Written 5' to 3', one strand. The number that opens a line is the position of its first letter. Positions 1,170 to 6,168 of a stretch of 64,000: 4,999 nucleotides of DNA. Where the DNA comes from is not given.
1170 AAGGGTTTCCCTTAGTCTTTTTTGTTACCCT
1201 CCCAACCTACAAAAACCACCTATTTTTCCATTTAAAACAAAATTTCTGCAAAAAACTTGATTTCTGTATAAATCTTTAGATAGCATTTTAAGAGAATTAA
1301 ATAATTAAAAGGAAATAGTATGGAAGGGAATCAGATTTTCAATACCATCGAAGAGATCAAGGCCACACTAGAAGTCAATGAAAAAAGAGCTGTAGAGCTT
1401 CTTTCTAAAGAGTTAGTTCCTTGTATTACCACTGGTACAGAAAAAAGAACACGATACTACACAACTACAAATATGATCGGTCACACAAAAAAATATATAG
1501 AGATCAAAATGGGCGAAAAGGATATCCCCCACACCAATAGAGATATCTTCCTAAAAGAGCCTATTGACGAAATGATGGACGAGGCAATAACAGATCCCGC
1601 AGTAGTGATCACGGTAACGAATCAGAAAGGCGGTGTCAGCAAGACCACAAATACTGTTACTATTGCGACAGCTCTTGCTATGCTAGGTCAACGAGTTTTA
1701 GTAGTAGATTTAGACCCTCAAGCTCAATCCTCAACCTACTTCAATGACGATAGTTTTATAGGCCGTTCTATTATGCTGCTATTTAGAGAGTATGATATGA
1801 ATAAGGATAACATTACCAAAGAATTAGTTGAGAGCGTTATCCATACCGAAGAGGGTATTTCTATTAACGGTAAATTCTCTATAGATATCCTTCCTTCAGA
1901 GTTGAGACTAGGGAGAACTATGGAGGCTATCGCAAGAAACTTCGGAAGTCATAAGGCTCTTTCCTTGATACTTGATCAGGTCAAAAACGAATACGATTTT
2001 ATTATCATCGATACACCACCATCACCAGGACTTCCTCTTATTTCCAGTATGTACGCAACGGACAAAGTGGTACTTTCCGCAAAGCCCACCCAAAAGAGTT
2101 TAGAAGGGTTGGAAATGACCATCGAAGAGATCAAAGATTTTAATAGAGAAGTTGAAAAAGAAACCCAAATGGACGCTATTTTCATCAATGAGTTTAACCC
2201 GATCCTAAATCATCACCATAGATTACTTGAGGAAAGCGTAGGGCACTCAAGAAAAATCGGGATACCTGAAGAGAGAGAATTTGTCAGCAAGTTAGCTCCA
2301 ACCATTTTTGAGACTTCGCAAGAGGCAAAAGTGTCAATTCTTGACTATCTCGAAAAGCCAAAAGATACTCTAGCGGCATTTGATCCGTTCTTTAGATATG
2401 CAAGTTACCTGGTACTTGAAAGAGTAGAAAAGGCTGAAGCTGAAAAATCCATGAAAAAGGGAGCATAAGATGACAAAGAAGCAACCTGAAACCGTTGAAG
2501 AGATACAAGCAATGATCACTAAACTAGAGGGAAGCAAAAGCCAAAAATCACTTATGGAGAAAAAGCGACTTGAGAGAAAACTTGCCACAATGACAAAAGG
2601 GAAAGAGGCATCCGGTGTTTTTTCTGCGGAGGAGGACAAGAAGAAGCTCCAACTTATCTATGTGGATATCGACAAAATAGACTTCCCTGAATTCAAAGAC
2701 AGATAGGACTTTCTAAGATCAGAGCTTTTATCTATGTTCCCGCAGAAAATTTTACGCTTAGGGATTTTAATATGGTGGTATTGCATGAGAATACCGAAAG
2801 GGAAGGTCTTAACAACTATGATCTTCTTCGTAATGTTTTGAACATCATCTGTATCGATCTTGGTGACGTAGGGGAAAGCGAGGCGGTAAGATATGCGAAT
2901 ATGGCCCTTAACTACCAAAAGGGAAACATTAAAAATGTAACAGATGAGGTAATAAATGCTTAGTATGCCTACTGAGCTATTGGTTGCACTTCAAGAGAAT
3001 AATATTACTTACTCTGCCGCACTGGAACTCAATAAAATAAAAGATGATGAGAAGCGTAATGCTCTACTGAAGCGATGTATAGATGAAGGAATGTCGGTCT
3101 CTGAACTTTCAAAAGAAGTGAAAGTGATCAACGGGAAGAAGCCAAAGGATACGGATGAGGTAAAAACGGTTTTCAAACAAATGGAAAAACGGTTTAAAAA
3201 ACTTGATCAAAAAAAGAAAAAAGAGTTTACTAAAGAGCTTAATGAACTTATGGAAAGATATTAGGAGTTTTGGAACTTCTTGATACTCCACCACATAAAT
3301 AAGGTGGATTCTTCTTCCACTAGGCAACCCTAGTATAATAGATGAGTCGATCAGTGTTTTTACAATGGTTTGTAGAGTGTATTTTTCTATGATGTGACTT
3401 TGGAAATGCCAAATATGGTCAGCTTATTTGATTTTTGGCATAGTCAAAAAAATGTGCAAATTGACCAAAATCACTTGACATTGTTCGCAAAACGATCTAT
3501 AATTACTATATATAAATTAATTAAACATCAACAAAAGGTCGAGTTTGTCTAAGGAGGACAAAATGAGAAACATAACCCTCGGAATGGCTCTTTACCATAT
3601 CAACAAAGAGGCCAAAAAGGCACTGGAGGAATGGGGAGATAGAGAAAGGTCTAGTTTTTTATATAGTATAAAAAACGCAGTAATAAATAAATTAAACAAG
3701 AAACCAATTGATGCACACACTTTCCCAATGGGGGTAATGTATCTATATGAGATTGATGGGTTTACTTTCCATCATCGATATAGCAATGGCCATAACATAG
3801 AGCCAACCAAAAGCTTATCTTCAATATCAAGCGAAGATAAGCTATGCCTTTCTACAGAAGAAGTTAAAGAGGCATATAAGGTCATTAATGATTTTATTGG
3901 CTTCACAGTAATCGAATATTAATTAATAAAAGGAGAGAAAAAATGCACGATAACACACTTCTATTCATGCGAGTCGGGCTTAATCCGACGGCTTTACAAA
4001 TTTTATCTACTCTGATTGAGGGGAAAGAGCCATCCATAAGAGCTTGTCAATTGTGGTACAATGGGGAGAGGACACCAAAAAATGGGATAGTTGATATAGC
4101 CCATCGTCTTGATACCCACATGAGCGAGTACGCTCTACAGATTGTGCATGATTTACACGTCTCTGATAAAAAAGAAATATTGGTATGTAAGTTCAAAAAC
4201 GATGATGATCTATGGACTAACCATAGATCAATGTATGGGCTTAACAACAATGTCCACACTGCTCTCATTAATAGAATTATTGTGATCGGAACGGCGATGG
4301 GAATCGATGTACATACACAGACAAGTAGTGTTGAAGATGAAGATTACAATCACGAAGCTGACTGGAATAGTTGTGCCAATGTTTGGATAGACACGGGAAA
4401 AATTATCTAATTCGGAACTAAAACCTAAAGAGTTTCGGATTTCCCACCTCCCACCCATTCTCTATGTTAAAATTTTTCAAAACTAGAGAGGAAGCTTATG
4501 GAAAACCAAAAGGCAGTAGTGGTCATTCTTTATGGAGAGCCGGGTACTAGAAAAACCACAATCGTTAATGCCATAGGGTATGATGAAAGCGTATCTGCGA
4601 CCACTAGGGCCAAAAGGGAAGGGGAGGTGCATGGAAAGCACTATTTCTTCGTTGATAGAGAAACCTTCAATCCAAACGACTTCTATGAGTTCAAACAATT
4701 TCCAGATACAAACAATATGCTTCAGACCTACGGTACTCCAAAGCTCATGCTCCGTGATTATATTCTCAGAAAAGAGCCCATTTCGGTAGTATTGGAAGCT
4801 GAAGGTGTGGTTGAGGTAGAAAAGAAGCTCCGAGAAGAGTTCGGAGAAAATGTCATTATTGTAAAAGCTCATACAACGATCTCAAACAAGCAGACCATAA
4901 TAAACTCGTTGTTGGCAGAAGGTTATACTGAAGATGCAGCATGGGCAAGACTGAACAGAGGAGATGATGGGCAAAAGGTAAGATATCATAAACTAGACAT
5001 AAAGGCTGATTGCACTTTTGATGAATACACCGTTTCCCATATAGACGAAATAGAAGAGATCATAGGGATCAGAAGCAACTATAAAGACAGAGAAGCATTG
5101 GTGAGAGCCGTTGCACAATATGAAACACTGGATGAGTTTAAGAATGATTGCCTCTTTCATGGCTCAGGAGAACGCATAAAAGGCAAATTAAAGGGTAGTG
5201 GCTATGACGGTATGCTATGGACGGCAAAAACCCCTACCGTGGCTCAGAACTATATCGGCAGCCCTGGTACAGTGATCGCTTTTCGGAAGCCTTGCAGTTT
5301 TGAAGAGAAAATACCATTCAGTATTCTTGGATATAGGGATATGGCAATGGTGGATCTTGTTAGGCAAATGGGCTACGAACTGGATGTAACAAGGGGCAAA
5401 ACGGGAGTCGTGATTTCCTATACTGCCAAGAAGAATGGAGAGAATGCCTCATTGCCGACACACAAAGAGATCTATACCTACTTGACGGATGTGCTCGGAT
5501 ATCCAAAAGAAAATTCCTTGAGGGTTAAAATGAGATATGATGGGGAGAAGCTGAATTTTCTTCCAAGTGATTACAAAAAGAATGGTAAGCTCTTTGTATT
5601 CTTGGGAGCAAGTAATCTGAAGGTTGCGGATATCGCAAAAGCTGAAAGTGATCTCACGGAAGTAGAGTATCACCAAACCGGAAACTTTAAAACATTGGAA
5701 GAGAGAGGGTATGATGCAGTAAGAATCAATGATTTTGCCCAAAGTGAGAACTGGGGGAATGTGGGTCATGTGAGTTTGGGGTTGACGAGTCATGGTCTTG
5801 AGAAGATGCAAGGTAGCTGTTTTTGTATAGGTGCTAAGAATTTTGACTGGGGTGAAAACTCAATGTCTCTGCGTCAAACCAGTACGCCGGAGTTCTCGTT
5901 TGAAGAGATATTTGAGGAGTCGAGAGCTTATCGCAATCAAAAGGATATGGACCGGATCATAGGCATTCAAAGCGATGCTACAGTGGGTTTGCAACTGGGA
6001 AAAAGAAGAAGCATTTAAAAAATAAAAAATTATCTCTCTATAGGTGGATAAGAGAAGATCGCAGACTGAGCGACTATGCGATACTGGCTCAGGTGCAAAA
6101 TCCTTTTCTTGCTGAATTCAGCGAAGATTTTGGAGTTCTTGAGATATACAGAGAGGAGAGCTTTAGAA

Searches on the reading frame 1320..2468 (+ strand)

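Call 10: search_protein_families(library=pfam, proteins=[window:1320-2468:+], max_evalue=0.01)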
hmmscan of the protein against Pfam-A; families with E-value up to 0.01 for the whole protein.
window:1320-2468:+ (382 aa): 7 families
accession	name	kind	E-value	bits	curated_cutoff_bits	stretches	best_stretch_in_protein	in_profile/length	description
PF13614.12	AAA_31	-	1.4e-37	129.8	27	1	96-282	3-175/177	AAA domain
PF01656.29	CbiA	-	3e-14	53.5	25.4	1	97-294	1-85/125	CobQ/CobB/MinD/ParA nucleotide binding domain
PF09140.17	MipZ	-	1.6e-11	44.4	20.7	1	96-143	2-50/262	ATPase MipZ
PF10609.15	ParA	-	3.7e-09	36.8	27.1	1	96-263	5-152/246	NUBPL iron-transfer P-loop NTPase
PF02374.21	ArsA_ATPase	-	1.2e-08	34.9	24.3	1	102-278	8-179/305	Anion-transporting ATPase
PF06564.18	CBP_BcsQ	-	6.2e-07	29.6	21.3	1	96-142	3-49/234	Cellulose biosynthesis protein BcsQ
PF00142.24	Fer4_NifH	-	1.5e-06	28.3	25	1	102-168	7-72/271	4Fe-4S iron sulfur cluster binding proteins, NifH/frxC family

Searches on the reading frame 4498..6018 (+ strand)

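Call 10: search_protein_families(library=pfam, proteins=[window:4498-6018:+], max_evalue=0.01)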
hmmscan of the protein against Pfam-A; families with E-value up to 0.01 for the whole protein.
window:4498-6018:+ (506 aa): 1 family
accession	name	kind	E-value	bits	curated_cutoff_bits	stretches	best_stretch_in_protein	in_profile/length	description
PF00625.27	Guanylate_kin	-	4.8e-08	33.3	25.2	1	30-67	32-73/182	Guanylate kinase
